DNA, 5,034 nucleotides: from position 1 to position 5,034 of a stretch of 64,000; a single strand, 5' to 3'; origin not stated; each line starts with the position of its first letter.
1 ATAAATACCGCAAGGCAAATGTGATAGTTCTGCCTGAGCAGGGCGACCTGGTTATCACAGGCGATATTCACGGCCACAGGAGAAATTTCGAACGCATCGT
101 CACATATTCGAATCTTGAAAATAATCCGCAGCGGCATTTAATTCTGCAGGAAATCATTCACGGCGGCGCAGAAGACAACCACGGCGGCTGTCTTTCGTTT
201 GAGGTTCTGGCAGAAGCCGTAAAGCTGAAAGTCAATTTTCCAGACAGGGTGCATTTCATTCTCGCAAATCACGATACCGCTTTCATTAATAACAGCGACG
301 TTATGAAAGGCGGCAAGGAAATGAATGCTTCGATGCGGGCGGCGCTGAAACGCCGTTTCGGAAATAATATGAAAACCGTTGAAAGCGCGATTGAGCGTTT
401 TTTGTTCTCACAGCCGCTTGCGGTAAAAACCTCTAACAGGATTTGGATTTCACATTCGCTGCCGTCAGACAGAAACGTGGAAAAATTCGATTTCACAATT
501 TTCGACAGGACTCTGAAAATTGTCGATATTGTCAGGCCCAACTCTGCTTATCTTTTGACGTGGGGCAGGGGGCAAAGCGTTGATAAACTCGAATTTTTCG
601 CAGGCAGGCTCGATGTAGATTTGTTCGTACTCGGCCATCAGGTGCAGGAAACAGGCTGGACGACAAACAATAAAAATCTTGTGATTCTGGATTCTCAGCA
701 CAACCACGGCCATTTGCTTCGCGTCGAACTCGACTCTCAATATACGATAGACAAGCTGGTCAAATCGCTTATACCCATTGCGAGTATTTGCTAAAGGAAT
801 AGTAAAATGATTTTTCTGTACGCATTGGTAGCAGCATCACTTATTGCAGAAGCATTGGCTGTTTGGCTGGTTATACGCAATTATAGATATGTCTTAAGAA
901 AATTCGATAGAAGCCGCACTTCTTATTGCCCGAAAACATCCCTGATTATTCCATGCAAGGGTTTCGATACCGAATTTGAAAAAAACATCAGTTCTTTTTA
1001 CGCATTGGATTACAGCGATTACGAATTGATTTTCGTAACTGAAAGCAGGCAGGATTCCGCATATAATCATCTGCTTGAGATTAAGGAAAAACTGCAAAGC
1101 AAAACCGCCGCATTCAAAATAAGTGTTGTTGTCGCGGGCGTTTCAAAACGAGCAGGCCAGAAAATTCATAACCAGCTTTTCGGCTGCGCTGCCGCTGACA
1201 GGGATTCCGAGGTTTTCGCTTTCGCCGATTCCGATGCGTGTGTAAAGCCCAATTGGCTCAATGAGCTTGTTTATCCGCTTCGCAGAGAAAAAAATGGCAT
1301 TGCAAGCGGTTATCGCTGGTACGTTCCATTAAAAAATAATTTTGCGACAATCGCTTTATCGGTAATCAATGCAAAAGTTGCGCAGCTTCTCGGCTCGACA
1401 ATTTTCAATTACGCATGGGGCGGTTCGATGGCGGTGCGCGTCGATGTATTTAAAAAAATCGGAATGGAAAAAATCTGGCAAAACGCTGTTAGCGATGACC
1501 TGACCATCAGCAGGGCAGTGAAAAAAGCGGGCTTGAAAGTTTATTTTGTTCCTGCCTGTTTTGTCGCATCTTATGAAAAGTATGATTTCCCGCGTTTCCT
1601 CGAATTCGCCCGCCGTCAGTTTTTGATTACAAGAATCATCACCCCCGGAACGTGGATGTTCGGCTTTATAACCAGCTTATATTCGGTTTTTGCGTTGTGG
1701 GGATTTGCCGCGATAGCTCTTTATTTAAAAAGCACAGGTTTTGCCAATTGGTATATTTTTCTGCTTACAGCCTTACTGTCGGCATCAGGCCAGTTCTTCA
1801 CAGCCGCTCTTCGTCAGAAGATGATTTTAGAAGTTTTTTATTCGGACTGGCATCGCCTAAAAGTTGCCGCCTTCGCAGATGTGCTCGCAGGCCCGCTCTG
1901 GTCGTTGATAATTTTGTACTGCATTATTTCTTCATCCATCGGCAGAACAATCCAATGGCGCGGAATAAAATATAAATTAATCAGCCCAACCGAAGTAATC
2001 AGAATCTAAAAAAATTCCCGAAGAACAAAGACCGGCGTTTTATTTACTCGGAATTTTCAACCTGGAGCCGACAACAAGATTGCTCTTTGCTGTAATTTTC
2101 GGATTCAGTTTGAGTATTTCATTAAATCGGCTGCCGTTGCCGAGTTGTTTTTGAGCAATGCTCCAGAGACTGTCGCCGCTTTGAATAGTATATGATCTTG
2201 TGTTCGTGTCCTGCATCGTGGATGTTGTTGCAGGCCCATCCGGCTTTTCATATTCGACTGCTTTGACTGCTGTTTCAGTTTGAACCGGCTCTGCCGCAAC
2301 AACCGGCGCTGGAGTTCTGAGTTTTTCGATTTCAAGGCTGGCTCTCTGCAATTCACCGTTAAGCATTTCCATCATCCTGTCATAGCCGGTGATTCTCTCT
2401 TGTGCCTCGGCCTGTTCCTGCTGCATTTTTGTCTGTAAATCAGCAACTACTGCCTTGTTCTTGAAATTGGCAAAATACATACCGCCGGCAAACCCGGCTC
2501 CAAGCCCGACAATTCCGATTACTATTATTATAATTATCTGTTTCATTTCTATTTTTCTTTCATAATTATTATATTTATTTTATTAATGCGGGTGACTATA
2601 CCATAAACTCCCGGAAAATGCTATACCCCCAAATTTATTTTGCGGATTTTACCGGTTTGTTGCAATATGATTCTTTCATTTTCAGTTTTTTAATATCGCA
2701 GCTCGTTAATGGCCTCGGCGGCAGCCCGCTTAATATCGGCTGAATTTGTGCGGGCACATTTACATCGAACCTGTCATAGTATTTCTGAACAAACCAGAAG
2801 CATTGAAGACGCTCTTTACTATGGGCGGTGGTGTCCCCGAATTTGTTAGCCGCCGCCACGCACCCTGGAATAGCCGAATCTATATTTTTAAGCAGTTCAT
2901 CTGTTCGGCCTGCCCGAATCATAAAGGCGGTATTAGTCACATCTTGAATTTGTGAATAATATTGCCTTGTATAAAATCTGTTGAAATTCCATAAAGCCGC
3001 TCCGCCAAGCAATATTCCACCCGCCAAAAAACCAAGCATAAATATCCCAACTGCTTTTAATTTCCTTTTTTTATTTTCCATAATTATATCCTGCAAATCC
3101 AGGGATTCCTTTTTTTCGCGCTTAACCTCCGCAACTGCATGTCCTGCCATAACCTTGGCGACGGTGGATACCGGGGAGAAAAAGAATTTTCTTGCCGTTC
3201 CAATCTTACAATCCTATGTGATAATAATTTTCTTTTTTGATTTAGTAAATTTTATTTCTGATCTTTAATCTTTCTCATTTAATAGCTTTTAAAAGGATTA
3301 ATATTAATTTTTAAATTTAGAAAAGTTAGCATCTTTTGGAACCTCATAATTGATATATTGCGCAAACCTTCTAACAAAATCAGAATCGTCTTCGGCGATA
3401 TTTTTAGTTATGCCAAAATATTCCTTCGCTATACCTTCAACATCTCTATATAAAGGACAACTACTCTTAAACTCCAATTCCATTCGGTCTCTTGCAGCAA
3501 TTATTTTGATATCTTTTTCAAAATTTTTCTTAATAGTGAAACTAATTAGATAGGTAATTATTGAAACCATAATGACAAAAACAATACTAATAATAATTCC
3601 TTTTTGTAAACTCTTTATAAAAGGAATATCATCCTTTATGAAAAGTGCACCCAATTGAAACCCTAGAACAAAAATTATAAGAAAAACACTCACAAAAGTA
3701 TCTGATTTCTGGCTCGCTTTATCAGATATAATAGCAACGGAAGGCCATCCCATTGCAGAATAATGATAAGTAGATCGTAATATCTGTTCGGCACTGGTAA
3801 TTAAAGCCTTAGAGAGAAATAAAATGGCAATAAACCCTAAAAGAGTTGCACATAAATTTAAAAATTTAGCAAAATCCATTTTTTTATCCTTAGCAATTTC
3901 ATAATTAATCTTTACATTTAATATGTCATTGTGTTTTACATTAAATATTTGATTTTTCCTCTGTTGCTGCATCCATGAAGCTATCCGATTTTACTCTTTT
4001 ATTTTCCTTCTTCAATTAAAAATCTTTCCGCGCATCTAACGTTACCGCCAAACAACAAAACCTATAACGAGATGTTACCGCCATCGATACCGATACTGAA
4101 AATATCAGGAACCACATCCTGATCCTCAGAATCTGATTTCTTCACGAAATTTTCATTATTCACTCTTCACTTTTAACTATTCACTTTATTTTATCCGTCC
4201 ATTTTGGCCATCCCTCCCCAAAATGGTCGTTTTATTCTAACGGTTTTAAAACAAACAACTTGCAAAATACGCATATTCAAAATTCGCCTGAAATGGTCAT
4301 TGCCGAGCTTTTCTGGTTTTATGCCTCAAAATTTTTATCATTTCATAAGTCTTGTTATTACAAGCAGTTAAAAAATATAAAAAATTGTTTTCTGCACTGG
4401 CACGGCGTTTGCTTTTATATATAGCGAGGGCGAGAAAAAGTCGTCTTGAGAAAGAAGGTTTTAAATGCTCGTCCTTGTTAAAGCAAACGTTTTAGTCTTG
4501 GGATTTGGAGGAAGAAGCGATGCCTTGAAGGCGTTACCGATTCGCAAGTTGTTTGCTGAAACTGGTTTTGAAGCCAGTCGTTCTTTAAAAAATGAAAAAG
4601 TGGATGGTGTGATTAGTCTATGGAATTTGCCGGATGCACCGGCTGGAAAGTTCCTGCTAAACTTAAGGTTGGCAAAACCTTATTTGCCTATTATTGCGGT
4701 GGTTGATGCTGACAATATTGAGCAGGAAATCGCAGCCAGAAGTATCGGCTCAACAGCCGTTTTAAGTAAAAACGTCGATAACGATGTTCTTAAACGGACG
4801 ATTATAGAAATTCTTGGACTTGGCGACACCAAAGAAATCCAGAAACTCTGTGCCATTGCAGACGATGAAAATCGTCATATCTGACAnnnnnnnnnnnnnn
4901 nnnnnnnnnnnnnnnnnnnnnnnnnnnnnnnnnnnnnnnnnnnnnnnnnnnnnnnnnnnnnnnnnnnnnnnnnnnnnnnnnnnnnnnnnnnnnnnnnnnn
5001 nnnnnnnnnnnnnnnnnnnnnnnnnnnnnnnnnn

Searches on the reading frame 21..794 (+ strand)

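Call 37: search_protein_families(library=pfam, proteins=[window:21-794:+], max_evalue=0.0001)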
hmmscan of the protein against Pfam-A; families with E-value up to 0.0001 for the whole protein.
window:21-794:+ (257 aa): 1 family
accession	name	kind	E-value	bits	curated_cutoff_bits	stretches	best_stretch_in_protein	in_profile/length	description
PF00149.33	Metallophos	-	1.4e-07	32.6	21.5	1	11-209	4-190/191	Calcineurin-like phosphoesterase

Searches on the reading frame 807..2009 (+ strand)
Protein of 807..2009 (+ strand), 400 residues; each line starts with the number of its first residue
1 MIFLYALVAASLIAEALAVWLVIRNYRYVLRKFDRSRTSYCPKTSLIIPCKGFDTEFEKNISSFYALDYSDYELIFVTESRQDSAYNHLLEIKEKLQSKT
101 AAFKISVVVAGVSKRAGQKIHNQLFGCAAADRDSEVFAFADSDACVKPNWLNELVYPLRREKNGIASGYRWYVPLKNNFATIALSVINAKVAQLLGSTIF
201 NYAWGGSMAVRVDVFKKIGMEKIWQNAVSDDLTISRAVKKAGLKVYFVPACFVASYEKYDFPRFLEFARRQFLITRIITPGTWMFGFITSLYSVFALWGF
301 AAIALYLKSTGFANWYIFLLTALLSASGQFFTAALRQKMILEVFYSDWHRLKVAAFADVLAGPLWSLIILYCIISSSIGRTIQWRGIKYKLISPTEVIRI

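Call 37: search_protein_families(library=pfam, proteins=[window:807-2009:+], max_evalue=0.0001)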
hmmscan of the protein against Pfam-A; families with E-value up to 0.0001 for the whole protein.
window:807-2009:+ (400 aa): 4 families
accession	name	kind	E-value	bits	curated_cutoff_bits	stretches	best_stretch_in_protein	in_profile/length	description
PF13506.12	Glyco_transf_21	-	4.7e-15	55.9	21.7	1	106-272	5-170/174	Glycosyl transferase family 21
PF13641.12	Glyco_tranf_2_3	-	1.1e-13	52.2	27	1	42-271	1-223/230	Glycosyltransferase like family 2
PF13632.12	Glyco_trans_2_3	-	2.3e-10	41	27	1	139-320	4-189/198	Glycosyl transferase family group 2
PF00535.33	Glycos_transf_2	-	4.1e-09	37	23.3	1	45-219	1-168/168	Glycosyl transferase family 2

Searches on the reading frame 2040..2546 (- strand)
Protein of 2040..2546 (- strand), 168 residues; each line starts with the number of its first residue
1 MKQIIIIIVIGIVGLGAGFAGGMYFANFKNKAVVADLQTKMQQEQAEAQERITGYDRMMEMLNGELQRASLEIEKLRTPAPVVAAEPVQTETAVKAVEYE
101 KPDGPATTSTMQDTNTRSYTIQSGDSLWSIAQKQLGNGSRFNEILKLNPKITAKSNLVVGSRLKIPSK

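Call 37: search_protein_families(library=pfam, proteins=[window:2040-2546:-], max_evalue=0.0001)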
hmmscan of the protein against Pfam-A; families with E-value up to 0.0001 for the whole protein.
window:2040-2546:- (168 aa): 1 family
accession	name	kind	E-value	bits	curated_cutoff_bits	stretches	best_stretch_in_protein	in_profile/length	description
PF01476.26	LysM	-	3e-11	43.5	20.9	1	119-166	1-43/43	LysM domain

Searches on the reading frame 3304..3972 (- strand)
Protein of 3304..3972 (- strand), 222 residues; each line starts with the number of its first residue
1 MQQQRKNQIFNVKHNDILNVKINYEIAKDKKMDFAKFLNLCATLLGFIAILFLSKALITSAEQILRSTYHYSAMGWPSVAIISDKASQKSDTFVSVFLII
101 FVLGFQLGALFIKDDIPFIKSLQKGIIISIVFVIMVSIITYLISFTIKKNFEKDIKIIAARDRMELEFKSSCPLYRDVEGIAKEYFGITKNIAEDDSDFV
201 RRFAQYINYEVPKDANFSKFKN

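Call 37: search_protein_families(library=pfam, proteins=[window:3304-3972:-], max_evalue=0.0001)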
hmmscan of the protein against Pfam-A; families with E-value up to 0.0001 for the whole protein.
window:3304-3972:- (222 aa): 0 families

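Call 44: search_protein_families(library=pfam, proteins=[window:3304-3972:-], max_evalue=0.1)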
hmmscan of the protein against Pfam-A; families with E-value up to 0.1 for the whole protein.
window:3304-3972:- (222 aa): 1 family
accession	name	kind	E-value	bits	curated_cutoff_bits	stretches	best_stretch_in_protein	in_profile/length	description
PF04999.18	FtsL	-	0.083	13.4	22.9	0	121-169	11-59/97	Cell division protein FtsL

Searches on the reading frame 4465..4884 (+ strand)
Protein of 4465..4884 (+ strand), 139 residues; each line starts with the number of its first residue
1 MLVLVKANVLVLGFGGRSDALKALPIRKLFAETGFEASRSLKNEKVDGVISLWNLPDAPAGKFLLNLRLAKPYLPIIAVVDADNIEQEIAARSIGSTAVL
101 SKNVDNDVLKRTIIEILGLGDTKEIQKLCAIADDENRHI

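Call 37: search_protein_families(library=pfam, proteins=[window:4465-4884:+], max_evalue=0.0001)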
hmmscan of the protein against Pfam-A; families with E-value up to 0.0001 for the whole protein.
window:4465-4884:+ (139 aa): 1 family
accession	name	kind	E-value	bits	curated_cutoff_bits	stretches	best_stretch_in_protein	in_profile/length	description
PF00072.30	Response_reg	-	7.9e-06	26.4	30.2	1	31-113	28-110/111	Response regulator receiver domain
